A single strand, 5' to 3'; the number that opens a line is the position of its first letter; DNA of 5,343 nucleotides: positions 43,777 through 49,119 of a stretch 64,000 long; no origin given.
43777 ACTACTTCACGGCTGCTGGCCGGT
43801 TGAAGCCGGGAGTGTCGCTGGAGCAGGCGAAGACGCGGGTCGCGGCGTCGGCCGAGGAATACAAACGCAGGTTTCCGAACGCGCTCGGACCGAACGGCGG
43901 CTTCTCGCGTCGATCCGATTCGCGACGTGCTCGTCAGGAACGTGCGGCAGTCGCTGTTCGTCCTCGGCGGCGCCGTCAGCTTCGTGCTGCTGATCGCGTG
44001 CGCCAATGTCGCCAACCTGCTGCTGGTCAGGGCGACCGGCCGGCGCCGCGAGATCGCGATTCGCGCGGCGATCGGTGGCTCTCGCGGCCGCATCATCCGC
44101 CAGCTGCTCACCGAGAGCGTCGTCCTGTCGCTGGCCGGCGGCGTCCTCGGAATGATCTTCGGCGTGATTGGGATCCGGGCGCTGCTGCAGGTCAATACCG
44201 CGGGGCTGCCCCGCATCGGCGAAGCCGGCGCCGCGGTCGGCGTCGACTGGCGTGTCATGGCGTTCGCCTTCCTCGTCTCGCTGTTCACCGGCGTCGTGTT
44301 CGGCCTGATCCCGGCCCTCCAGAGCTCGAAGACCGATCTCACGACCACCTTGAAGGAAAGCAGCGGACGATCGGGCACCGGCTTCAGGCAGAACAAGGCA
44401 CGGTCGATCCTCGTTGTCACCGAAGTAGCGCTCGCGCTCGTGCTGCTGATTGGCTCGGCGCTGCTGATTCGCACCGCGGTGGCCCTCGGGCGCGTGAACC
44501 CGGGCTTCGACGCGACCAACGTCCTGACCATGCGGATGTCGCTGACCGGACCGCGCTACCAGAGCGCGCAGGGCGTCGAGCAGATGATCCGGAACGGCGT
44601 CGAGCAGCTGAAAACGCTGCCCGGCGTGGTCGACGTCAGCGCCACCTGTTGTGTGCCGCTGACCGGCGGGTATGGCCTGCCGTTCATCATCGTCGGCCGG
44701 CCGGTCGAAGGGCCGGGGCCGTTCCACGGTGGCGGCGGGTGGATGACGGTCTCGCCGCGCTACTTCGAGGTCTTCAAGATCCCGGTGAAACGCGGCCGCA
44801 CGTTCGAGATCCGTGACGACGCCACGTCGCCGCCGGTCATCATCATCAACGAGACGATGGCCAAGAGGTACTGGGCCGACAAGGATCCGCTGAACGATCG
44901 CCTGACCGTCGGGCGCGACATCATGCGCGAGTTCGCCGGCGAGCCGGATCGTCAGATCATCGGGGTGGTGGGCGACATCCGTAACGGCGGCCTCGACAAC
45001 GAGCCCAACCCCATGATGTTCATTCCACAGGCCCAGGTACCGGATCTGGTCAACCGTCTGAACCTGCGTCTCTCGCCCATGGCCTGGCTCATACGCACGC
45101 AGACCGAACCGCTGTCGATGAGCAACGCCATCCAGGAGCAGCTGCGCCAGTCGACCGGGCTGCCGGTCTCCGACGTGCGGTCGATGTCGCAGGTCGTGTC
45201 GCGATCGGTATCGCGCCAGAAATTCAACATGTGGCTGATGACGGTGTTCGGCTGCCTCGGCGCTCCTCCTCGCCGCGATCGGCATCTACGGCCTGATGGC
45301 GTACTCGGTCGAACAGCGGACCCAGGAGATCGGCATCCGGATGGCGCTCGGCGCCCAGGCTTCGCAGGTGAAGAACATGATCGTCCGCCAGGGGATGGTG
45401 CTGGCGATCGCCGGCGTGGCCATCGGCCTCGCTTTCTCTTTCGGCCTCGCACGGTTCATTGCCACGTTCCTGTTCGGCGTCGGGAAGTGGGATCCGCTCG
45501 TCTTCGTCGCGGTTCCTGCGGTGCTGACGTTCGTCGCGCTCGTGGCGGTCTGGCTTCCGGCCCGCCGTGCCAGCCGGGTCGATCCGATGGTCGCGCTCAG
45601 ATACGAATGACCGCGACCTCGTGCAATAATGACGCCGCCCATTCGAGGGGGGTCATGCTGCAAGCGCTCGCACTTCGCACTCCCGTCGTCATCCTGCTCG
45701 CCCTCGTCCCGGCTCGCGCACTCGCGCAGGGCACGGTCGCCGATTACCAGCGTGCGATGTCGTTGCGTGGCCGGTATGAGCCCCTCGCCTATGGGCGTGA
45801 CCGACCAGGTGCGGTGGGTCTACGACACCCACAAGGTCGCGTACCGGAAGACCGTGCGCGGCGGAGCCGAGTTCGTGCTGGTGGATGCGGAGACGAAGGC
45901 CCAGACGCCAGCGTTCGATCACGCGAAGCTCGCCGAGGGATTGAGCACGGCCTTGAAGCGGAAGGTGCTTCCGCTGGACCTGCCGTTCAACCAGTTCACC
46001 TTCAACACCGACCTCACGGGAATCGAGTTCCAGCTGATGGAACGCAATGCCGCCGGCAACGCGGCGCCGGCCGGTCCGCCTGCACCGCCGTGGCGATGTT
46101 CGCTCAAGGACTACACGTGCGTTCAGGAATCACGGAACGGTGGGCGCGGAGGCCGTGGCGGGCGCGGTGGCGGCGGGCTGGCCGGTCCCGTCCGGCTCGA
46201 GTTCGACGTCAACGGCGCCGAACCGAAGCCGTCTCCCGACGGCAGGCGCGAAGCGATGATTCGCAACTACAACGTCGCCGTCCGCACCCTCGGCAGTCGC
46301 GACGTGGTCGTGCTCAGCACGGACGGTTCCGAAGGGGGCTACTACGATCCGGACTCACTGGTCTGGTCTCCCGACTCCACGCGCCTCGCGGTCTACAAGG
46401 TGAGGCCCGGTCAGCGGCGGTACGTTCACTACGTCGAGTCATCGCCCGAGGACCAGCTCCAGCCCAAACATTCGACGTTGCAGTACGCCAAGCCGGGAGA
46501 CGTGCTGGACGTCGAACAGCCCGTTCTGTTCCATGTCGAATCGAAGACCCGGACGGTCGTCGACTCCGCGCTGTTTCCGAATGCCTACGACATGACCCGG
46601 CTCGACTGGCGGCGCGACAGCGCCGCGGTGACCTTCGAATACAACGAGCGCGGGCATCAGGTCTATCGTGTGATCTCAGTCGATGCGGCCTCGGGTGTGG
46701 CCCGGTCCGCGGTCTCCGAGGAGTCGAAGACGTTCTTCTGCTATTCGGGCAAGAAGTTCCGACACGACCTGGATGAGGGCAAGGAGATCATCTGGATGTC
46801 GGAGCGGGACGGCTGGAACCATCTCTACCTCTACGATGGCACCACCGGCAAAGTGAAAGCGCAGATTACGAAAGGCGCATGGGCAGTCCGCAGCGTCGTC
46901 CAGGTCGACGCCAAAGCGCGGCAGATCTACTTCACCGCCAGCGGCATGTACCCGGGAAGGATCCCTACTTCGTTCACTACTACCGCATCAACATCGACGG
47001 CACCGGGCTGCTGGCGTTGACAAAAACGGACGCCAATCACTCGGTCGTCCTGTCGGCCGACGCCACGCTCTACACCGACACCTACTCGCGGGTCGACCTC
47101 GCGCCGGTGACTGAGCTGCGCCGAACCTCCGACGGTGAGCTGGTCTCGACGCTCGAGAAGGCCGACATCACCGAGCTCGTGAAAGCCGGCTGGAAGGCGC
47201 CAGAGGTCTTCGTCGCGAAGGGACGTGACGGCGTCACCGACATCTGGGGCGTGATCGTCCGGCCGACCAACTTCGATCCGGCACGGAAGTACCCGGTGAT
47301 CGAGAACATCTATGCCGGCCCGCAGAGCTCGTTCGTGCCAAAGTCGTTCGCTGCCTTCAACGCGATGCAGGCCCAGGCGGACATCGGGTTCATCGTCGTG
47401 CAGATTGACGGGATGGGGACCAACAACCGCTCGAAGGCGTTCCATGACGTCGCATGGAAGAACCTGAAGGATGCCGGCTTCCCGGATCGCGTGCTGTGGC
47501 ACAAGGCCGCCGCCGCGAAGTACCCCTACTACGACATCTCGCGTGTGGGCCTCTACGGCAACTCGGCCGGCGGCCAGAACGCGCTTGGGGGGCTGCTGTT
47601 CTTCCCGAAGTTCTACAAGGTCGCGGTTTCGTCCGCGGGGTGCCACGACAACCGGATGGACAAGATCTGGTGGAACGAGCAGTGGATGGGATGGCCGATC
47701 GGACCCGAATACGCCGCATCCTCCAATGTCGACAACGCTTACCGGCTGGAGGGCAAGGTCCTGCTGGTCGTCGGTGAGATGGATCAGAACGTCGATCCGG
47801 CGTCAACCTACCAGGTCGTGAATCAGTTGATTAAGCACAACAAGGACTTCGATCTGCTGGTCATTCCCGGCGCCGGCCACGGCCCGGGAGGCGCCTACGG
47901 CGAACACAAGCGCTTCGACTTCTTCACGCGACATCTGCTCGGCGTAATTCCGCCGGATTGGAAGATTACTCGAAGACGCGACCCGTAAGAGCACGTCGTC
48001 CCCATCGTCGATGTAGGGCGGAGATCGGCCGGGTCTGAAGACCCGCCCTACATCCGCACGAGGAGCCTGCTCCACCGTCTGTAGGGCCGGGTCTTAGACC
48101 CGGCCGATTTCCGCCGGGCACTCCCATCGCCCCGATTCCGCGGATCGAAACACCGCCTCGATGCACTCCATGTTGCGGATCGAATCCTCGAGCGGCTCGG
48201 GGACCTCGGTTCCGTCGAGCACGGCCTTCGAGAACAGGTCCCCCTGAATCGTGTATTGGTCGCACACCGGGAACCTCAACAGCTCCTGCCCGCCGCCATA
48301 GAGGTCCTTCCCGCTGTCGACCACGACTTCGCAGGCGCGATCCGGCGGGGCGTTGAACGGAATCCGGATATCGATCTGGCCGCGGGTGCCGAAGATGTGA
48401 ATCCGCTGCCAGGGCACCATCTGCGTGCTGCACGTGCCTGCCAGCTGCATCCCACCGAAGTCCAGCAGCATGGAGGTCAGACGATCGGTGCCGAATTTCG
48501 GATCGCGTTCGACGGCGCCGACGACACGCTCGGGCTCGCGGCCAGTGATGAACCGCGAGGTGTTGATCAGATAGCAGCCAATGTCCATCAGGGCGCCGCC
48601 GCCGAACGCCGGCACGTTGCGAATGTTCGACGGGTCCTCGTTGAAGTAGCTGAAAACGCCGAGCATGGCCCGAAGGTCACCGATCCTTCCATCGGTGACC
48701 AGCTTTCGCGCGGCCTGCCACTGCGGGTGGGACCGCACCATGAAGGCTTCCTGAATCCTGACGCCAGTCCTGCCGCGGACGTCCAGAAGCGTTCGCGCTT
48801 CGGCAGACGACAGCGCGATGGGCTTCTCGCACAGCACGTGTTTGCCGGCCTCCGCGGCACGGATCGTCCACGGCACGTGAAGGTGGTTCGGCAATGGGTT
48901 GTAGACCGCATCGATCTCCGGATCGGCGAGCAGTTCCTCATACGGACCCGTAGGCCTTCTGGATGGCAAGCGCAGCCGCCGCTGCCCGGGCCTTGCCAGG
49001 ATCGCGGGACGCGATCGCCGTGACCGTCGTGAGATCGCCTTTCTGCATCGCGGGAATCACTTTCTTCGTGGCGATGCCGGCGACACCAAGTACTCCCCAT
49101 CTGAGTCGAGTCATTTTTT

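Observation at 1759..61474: Large palindromes whose arms are locus-specific short tandem repeats fill at least 11 intergenic gaps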

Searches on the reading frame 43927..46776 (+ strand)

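Call 21: search_protein_families(library=pfam, proteins=[window:43927-46776:+])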
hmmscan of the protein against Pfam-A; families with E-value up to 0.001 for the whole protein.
window:43927-46776:+ (949 aa): 2 families
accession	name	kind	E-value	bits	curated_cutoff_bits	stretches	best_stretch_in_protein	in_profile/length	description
PF02687.27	FtsX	-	3e-14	53.6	25.5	1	17-137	4-119/120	FtsX-like permease C-terminal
PF12704.14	MacB_PCD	-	1.3e-11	45.7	27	1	225-406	59-204/207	MacB-like periplasmic core domain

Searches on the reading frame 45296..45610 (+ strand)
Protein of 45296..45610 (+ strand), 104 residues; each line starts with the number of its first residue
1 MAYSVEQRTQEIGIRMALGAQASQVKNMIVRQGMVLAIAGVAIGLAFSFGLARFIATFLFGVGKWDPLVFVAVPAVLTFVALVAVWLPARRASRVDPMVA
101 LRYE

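Call 79: search_protein_families(library=pfam, proteins=[window:45296-45610:+], max_evalue=0.00001)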
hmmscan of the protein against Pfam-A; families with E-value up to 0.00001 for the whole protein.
window:45296-45610:+ (104 aa): 1 family
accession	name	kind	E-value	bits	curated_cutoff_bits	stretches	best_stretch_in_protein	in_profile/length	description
PF02687.27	FtsX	-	5.1e-15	56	25.5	1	3-97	21-120/120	FtsX-like permease C-terminal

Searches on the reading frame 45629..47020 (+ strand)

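Call 79: search_protein_families(library=pfam, proteins=[window:45629-47020:+], max_evalue=0.00001)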
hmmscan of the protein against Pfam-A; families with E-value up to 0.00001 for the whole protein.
window:45629-47020:+ (463 aa): 1 family
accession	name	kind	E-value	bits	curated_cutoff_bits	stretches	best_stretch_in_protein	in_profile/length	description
PF00930.27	DPPIV_N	-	5.1e-42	144.3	22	1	199-443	48-305/354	Dipeptidyl peptidase IV (DPP IV) N-terminal region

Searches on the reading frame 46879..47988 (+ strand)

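Call 79: search_protein_families(library=pfam, proteins=[window:46879-47988:+], max_evalue=0.00001)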
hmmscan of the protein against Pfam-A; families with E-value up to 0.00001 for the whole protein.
window:46879-47988:+ (369 aa): 2 families
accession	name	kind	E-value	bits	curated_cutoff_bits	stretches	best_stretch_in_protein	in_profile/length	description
PF00326.27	Peptidase_S9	-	8.1e-42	143.5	22.6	1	163-352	7-209/213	Prolyl oligopeptidase family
PF00756.26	Esterase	-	5.4e-06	26.8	22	0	125-347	10-239/251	Putative esterase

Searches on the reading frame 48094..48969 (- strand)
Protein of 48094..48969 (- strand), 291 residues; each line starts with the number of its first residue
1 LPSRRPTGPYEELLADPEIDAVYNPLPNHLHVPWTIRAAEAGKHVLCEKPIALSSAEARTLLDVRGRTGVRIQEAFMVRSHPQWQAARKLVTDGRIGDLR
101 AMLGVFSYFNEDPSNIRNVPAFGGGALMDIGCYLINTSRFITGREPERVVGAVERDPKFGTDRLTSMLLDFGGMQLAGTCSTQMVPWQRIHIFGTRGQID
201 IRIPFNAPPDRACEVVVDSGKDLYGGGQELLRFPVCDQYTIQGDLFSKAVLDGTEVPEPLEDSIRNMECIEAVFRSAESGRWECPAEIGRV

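Call 79: search_protein_families(library=pfam, proteins=[window:48094-48969:-], max_evalue=0.00001)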
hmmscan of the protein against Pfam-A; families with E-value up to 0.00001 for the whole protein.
window:48094-48969:- (291 aa): 3 families
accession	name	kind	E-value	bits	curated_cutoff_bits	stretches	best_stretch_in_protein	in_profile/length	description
PF22725.1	GFO_IDH_MocA_C3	-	3.8e-23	82.3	27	1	84-199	1-123/124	GFO/IDH/MocA C-terminal domain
PF01408.29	GFO_IDH_MocA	-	1.5e-14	55.2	24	1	10-74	54-118/120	Oxidoreductase family, NAD-binding Rossmann fold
PF02894.22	GFO_IDH_MocA_C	-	5.2e-11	43.2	22.9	1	88-282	1-215/218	Oxidoreductase family, C-terminal alpha/beta domain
